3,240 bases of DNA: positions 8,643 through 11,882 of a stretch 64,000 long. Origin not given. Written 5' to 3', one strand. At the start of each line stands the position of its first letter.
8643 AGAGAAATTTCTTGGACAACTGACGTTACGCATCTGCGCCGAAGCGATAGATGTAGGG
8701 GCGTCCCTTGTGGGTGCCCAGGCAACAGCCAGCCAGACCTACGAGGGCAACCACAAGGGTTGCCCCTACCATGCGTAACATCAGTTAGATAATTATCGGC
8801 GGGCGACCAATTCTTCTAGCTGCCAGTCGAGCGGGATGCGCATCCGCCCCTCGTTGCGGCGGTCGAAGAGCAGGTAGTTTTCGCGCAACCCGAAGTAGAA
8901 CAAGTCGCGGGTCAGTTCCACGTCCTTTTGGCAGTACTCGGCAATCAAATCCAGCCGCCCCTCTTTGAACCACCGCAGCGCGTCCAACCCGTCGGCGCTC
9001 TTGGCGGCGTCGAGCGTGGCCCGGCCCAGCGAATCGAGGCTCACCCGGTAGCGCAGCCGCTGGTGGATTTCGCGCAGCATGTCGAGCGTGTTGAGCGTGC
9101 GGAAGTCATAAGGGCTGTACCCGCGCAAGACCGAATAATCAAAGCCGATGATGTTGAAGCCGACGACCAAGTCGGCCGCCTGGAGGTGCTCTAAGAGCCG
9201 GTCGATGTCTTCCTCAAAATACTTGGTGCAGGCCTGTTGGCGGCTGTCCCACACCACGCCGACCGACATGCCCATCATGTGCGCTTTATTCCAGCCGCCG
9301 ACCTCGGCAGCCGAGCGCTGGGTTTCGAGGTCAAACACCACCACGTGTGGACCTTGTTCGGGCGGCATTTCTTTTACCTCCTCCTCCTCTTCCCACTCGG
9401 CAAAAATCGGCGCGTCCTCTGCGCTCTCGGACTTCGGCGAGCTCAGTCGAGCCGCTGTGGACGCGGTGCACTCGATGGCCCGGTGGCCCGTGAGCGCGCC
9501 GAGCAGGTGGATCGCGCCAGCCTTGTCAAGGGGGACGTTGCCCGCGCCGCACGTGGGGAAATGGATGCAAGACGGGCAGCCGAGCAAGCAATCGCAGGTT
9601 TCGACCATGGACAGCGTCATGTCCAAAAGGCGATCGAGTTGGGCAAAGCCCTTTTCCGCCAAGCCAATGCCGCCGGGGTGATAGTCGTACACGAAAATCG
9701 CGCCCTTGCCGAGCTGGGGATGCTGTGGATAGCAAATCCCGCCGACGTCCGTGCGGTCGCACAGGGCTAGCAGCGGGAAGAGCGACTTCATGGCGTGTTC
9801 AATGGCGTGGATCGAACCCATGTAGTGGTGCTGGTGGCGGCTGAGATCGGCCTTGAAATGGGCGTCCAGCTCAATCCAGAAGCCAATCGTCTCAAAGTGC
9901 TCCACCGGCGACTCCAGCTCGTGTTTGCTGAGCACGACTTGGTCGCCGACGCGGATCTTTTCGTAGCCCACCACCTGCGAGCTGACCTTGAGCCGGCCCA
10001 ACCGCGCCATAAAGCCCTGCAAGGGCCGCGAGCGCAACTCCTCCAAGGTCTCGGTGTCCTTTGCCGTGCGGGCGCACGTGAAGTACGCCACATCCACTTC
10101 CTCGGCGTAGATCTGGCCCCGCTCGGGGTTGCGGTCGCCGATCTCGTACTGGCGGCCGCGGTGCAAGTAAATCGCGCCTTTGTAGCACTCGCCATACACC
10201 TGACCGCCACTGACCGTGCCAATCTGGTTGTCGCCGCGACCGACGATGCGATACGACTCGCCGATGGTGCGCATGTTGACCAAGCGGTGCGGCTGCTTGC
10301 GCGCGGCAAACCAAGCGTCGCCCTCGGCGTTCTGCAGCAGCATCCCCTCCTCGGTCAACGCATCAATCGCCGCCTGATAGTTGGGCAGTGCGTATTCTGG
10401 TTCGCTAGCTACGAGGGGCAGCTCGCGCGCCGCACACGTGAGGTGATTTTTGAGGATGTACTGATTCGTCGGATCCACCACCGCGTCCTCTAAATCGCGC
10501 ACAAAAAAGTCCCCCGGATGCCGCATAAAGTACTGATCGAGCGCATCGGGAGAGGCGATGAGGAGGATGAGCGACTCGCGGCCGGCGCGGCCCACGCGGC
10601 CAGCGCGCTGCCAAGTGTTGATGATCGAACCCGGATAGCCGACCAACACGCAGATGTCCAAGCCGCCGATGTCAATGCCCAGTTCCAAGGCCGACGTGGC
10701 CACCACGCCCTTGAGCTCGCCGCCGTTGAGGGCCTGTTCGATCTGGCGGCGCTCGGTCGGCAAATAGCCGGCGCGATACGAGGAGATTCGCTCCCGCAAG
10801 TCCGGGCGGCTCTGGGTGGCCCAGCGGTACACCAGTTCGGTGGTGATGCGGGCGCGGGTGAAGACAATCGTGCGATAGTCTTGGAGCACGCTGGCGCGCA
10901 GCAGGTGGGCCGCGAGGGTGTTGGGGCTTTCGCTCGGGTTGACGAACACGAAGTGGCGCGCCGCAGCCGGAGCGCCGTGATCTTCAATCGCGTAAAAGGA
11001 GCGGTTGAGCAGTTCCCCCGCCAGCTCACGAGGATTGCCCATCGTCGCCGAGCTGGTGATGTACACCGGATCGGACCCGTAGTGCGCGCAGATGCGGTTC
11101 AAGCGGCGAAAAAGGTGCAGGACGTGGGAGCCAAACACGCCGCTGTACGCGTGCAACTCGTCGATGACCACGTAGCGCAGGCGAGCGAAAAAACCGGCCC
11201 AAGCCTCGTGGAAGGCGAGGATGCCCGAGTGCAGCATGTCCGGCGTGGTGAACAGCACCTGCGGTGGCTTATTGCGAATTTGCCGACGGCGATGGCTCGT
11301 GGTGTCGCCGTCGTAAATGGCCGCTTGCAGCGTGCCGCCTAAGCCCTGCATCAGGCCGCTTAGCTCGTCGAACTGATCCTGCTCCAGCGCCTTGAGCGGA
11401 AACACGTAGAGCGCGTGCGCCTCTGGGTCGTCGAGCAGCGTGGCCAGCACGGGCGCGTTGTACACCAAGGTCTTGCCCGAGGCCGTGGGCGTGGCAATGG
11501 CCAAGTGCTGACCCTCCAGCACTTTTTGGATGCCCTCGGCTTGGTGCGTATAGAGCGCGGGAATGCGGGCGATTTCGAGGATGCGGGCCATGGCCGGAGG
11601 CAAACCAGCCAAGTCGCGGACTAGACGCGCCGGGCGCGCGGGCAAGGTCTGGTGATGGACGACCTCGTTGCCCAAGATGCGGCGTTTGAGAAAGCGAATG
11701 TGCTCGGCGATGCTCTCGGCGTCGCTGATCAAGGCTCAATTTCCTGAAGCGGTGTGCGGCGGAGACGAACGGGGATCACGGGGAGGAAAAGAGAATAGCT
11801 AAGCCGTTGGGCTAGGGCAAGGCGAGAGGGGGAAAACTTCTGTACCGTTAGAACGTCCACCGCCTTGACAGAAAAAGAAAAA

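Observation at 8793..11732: MrfA/YprA-like DEXH helicase + DUF1998 fused in one polypeptide to a DEDDy 3'-5' exonuclease domain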

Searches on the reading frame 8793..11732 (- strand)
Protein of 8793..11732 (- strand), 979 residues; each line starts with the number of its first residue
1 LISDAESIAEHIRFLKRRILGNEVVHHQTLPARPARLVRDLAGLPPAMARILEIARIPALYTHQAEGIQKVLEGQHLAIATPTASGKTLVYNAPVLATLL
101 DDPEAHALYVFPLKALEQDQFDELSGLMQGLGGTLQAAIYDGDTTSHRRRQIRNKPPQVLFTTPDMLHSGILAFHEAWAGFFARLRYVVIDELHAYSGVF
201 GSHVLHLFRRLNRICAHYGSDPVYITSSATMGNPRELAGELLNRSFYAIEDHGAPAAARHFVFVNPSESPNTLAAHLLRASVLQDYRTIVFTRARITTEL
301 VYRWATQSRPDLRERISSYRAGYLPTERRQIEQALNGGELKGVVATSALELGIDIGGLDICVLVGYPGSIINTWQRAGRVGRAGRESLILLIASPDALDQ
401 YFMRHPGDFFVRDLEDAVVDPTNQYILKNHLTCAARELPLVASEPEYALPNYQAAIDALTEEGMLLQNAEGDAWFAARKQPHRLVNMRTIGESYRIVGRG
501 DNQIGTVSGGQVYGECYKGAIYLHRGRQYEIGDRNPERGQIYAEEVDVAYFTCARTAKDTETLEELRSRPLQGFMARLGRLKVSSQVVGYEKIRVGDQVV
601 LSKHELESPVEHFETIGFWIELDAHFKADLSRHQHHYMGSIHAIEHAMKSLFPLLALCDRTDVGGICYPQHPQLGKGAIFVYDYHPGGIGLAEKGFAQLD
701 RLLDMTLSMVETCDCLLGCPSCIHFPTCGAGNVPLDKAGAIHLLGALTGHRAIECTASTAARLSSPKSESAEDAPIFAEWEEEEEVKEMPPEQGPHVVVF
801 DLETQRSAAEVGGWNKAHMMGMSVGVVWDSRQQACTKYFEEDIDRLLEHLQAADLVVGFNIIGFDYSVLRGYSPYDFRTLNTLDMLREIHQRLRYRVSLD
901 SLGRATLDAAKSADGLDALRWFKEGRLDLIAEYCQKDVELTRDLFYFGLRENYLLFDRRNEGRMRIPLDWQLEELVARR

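Call 3: search_protein_families(library=pfam, proteins=[window:8793-11732:-], max_evalue=1)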
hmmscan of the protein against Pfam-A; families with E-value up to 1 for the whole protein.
window:8793-11732:- (979 aa): 7 families
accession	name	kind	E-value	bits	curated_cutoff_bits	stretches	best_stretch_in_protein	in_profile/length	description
PF00270.35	DEAD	-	9.7e-30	103.9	26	1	62-234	2-164/167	DEAD/DEAH box helicase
PF09369.15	MZB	-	1.1e-21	77.7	24.2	1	644-723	1-80/80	MrfA Zn-binding domain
PF00271.37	Helicase_C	-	5.2e-14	52.9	23.5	1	278-384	10-110/110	Helicase conserved C-terminal domain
PF22982.3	WHD_HRQ1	-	5e-10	40.7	27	1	419-490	1-70/70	ATP-dependent helicase HRQ1, winged helix domain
PF04851.21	ResIII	-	2e-05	25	22.5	1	60-198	4-139/164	Type III restriction enzyme, res subunit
PF13482.12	RNase_H_2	-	0.0015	18.9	22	1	835-944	33-160/165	RNase_H superfamily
PF22590.2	Cas3-like_C_2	-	0.013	16.2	27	1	302-384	19-105/106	CRISPR-associated nuclease/helicase Cas3, C-terminal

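Call 4: search_protein_families(library=ncbifam, proteins=[window:8793-11732:-], max_evalue=1)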
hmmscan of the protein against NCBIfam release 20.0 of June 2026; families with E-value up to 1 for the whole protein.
window:8793-11732:- (979 aa): 38 families (the best 25 are shown)
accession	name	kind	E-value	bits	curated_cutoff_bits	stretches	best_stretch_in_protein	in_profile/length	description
TIGR03817.1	DECH_helic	hypoth_equivalog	7.8e-202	672.4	874.1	1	24-748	1-739/742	helicase/secretion neighborhood putative DEAH-box helicase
TIGR04121.1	DEXH_lig_assoc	equivalog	4.2e-49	167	850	1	61-393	15-357/804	ligase-associated DNA damage response DEXH box helicase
NF010338.0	PRK13767.1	equivalog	5.8e-34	117.5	849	1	63-383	37-385/877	ATP-dependent helicase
NF007284.0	PRK09751.1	equivalog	1.2e-19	69.2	1496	2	327-382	363-418/1538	ATP-dependent helicase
NF001308.0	PRK00254.1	equivalog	7.3e-17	60.8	1216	1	50-263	14-208/720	ATP-dependent DNA helicase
NF041063.1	DpdF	equivalog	8e-17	61.1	550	2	71-194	152-280/813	protein DpdF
TIGR01389.1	recQ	equivalog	9.6e-16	57.3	640.2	1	63-394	17-329/591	DNA helicase RecQ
NF002654.0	PRK02362.1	equivalog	9.3e-15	54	887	1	38-239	3-189/739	ATP-dependent DNA helicase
TIGR00614.1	recQ_fam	subfamily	2.5e-14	53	219.8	1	62-392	14-329/470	RecQ family ATP-dependent DNA helicase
NF002251.0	PRK01172.1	equivalog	6e-11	41.3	891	1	59-238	22-186/674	ATP-dependent DNA helicase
NF040935.1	helicase_Hel308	equivalog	6.2e-11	41.2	1200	1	48-194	15-151/704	ATP-dependent DNA helicase Hel308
NF010337.0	PRK13766.1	equivalog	1.2e-10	40.1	610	2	284-402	365-487/781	Hef nuclease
NF008279.0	PRK11057.1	equivalog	2.1e-10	39.7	1015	1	63-395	29-342/608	ATP-dependent DNA helicase RecQ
NF041067.1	DpdJ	equivalog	2.9e-09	35.2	800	1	148-241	321-415/1482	protein DpdJ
NF053631.1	RNA_helic_CshA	equivalog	2.3e-08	33.3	646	1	64-397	26-345/434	degradosome RNA helicase CshA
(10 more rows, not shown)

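Call 5: search_protein_families(library=padloc, proteins=[window:8793-11732:-], max_evalue=1)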
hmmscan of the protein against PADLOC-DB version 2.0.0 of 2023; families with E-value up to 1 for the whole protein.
window:8793-11732:- (979 aa): 61 families (the best 25 are shown)
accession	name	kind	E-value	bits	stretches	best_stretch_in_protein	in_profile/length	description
PDLC02503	BrxHI|BrxHII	-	5.1e-46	155.3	1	50-388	15-348/698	BrxHI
PDLC03960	SngC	-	2.3e-40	137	1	60-392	25-371/720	-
PDLC02501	BrxHI|BrxHII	-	5.8e-32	108.7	1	59-383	23-342/925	BrxHI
PDLC00036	DruE3|DruE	-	1.9e-29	99.5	3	61-234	94-288/2023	SNF2 family N-terminal domain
PDLC00037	DruE3|DruE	-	6.8e-25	85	3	56-241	98-309/2055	SNF2 family N-terminal domain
PDLC03928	PsyrT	-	1.2e-24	84.7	1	59-404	21-358/689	-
PDLC00013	DruE1|DruE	-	1.2e-23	81.1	4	345-433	1088-1177/1776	SNF2 family N-terminal domain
PDLC00035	DruE3|DruE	-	1.8e-22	76.9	2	60-236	103-304/1460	SNF2 family N-terminal domain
PDLC02897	DpdJ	-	9.5e-22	74.7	1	39-382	80-450/1570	DpdJ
PDLC02864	DpdF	-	2.1e-20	71.1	1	58-401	21-347/610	DpdF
PDLC02870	DpdF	-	5.2e-18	62.8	1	64-396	18-333/534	DpdF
PDLC02570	DrmA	-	6.2e-18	62.5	2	188-403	413-645/851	DrmA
PDLC02569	DrmA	-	1.3e-15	54.3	1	186-403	657-892/1095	DrmA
PDLC02861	DpdF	-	2.9e-15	53.6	1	62-397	31-347/611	DpdF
PDLC00051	DruE4|DruE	-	6.4e-15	51.8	3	48-102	78-136/1829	SNF2 family N-terminal domain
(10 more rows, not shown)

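Call 6: search_solved_structures(query=window:8793-11732:-, max_evalue=0.01, show_alignments=1)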
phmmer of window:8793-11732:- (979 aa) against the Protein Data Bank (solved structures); distinct sequences matched with E-value up to 0.01: 102 (the best 60 are shown).
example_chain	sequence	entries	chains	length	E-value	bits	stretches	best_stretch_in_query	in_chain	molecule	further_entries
6znp_A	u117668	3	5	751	2.7e-146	492.1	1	24-724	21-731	Uncharacterized ATP-dependent helicase YprA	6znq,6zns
5v9x_A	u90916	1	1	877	1.6e-21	79.1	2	62-244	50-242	ATP-dependent DNA helicase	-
7lhl_A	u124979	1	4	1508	6.5e-21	77.1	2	63-244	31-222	ATP-dependent DNA helicase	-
9tu7_Y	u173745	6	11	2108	2.7e-15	58.5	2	52-234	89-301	DEAD/DEAH box helicase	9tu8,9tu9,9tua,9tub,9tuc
5lst_A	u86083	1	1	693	8.7e-13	50.2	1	41-401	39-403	ATP-dependent DNA helicase Q4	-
9b15_A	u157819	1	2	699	1.3e-12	49.6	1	50-214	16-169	ATP-dependent DNA helicase Hel308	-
2p6r_A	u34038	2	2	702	1.7e-11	45.9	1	50-214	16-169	afUHEL308 HELICASE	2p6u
2zj2_A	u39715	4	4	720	1.8e-11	45.8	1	55-247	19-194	Putative ski2-type helicase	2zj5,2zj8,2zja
4q47_A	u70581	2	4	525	1.1e-09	40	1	54-391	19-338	DNA helicase RecQ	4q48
4d25_A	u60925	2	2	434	1.1e-09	39.9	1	64-387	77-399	BMVLG PROTEIN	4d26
2db3_A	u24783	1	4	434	5.8e-09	37.5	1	68-387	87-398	ATP-dependent RNA helicase vasa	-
7auc_A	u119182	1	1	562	7.3e-09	37.2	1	61-392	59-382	Bloom syndrome protein,Bloom syndrome protein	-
7aud_A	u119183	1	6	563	7.4e-09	37.2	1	61-392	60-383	Bloom syndrome protein,Bloom syndrome protein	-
7ujb_A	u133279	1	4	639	8.9e-09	36.9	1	49-385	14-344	DEAD/DEAH box RNA helicase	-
4o3m_A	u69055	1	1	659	1.2e-08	36.5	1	61-392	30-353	Bloom syndrome protein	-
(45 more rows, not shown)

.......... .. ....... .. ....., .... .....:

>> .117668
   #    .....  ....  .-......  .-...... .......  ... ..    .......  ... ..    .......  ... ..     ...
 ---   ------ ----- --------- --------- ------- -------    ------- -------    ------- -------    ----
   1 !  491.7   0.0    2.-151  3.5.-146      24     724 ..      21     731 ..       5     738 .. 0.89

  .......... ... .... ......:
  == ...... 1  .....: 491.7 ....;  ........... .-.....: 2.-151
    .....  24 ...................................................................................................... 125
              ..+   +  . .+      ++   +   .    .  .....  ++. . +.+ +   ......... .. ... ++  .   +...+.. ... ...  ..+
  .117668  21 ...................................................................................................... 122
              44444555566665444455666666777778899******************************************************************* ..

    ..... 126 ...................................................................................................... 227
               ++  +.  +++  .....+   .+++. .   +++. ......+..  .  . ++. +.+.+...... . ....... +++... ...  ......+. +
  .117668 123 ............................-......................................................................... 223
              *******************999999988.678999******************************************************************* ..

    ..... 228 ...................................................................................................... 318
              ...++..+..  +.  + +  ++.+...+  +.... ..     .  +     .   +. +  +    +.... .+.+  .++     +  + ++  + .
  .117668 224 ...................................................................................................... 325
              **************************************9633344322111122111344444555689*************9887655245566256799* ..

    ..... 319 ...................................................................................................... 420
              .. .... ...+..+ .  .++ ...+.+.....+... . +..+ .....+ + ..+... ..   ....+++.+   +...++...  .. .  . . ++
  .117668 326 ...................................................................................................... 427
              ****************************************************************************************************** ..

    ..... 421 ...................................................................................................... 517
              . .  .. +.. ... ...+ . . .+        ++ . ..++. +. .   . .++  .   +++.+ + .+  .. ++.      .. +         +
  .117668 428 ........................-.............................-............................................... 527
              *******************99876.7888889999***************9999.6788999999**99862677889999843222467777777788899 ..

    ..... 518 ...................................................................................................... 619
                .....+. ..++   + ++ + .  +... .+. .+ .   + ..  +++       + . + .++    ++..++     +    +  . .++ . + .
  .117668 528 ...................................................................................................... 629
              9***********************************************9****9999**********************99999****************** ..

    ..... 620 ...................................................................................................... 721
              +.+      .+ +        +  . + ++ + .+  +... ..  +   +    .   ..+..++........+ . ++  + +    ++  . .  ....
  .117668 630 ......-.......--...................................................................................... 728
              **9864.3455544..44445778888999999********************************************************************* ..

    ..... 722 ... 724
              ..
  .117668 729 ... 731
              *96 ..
